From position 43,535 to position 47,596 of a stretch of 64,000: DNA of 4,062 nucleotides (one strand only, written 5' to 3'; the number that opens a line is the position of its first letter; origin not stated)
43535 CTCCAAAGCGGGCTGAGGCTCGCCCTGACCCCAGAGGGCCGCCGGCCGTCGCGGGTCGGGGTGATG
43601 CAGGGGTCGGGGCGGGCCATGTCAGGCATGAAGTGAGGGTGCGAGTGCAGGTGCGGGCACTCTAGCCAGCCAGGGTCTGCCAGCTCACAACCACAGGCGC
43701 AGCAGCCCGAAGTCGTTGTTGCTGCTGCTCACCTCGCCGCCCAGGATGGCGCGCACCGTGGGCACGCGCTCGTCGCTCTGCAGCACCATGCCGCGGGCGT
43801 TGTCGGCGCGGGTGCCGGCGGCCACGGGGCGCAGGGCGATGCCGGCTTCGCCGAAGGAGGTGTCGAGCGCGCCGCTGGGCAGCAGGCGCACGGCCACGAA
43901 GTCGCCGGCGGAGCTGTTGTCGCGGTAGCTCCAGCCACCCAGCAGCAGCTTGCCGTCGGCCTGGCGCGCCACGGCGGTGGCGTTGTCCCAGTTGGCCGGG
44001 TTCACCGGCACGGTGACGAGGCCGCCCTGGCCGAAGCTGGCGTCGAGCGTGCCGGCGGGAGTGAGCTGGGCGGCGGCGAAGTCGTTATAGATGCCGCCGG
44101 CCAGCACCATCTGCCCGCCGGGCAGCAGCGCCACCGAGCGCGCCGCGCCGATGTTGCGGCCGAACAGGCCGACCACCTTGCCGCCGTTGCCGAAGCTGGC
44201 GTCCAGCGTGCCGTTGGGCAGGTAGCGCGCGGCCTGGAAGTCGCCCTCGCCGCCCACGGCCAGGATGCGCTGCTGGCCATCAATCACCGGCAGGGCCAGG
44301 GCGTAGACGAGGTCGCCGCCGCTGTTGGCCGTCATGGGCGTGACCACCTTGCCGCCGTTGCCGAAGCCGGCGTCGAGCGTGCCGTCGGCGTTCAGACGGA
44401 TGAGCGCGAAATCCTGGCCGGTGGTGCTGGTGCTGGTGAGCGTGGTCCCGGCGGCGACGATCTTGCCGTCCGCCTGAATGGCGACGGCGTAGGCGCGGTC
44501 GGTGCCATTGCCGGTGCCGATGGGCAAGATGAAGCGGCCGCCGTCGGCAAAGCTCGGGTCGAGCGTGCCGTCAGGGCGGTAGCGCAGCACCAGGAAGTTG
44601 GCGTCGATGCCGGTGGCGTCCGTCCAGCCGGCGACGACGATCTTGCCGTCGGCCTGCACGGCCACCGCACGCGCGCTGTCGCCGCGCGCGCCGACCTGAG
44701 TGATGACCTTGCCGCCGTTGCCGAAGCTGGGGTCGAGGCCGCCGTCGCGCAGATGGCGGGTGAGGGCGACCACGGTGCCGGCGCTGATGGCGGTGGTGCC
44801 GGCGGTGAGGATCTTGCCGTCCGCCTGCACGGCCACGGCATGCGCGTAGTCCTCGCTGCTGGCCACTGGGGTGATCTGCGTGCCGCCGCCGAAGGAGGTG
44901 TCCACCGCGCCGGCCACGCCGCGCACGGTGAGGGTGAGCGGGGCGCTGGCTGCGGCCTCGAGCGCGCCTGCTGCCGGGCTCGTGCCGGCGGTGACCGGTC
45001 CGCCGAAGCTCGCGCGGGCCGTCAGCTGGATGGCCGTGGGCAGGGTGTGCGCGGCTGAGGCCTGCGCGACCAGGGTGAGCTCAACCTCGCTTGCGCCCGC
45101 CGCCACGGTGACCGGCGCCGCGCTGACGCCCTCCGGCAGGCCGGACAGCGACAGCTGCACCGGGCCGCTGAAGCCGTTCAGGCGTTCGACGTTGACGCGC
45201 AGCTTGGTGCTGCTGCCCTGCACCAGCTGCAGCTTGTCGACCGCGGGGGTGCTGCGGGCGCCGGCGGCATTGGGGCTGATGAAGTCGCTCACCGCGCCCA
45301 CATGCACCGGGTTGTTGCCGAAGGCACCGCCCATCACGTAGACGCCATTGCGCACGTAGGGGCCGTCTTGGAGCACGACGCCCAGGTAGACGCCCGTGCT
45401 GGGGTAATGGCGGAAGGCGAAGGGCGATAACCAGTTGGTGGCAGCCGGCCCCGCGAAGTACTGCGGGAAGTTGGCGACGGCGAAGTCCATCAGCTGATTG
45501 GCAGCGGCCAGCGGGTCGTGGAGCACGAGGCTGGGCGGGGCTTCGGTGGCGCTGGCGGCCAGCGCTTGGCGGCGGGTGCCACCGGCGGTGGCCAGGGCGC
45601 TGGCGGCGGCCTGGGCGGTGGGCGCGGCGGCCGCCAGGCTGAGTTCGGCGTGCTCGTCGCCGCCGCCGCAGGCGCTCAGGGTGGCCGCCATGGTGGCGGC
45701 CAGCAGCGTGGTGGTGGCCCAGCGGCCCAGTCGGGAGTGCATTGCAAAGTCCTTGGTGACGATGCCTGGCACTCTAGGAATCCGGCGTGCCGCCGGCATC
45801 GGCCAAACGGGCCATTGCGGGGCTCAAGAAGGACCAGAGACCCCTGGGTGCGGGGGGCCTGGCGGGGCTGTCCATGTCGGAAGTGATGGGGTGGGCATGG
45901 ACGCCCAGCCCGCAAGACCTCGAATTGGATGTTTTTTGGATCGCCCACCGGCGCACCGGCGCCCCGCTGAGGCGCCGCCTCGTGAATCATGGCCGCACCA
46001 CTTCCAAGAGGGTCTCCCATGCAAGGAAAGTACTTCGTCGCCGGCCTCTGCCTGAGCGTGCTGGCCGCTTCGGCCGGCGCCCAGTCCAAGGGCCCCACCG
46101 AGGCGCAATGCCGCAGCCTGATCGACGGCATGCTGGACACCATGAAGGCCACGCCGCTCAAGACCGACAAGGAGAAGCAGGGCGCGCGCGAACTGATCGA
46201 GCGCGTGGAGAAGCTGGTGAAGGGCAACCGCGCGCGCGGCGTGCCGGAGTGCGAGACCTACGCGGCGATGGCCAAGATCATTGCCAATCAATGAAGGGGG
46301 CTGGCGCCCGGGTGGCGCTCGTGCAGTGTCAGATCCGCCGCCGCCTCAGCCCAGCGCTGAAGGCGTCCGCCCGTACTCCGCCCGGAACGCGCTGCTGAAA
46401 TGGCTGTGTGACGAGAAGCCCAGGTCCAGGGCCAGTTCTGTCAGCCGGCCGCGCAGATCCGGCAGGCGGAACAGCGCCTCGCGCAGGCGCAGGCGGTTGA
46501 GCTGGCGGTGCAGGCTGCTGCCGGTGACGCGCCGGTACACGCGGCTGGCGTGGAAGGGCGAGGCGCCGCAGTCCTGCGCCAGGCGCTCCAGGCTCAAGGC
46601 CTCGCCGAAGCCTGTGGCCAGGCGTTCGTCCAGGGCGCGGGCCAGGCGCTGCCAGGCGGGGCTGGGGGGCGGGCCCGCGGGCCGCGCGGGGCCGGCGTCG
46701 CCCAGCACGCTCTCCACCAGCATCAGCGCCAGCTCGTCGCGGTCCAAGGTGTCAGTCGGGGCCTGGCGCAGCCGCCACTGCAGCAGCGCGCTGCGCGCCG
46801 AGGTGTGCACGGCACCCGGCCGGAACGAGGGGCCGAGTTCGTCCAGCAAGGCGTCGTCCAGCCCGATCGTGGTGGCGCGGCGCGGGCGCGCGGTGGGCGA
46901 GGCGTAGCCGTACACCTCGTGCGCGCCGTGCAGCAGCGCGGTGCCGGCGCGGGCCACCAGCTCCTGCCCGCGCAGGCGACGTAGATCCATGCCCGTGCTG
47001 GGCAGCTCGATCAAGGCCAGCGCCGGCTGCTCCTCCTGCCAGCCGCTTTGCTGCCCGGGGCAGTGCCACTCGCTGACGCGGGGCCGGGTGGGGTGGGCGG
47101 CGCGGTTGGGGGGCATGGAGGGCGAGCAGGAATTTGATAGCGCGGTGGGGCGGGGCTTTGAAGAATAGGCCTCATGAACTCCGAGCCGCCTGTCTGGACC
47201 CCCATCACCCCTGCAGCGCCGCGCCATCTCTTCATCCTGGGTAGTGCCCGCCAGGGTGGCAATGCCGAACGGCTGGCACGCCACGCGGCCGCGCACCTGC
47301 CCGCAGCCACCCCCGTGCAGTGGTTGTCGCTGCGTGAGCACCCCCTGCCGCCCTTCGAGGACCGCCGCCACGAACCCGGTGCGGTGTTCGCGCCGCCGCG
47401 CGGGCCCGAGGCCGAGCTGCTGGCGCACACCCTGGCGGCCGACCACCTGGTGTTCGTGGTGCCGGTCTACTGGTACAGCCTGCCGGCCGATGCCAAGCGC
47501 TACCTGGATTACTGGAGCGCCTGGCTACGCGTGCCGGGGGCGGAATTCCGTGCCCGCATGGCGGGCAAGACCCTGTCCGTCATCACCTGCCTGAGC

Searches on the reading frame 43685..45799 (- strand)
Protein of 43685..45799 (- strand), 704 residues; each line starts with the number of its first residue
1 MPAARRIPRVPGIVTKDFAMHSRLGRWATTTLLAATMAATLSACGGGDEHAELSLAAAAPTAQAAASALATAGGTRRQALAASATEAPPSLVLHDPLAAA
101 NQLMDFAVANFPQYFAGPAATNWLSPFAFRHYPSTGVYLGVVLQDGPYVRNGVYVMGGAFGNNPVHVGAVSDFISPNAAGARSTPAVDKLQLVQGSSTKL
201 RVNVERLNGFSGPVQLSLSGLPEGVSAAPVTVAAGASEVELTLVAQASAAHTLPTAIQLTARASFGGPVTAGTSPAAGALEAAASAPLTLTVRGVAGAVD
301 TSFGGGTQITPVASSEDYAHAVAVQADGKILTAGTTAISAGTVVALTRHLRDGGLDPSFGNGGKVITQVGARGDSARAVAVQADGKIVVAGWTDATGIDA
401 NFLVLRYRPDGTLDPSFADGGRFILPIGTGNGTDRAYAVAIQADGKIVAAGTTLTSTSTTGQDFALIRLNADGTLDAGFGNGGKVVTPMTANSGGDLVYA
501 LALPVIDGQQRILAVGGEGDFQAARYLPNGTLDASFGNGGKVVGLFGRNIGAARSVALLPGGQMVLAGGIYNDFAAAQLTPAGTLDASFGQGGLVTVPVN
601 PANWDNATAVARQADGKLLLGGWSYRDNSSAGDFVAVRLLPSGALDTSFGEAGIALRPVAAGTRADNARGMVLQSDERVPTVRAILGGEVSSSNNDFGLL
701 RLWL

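Call 67: search_protein_families(library=pfam, proteins=[window:43685-45799:-], max_evalue=0.001)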
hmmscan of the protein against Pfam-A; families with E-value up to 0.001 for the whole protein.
window:43685-45799:- (704 aa): 1 family
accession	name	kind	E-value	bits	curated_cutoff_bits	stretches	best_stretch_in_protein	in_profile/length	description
PF17164.10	DUF5122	-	4.8e-49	164.7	27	4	442-479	1-36/36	Domain of unknown function (DUF5122) beta-propeller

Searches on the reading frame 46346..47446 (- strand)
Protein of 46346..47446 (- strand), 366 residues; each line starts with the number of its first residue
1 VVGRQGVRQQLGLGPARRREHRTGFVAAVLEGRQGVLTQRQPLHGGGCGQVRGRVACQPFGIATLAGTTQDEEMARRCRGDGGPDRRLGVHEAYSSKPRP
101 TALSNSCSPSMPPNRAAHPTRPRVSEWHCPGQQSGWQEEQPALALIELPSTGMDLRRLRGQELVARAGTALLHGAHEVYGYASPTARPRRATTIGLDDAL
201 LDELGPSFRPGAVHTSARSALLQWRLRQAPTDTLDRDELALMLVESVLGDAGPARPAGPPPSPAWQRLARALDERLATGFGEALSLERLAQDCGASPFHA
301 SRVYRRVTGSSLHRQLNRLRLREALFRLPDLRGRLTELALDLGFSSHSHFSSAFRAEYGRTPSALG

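Call 67: search_protein_families(library=pfam, proteins=[window:46346-47446:-], max_evalue=0.001)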
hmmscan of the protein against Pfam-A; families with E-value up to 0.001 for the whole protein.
window:46346-47446:- (366 aa): 2 families
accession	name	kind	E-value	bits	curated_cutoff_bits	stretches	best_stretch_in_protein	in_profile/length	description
PF12833.13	HTH_18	-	2.8e-15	56.8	33.6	1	289-364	1-76/80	Helix-turn-helix domain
PF00165.29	HTH_AraC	-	1.3e-14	54.3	26.6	2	335-364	11-39/42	Bacterial regulatory helix-turn-helix proteins, AraC family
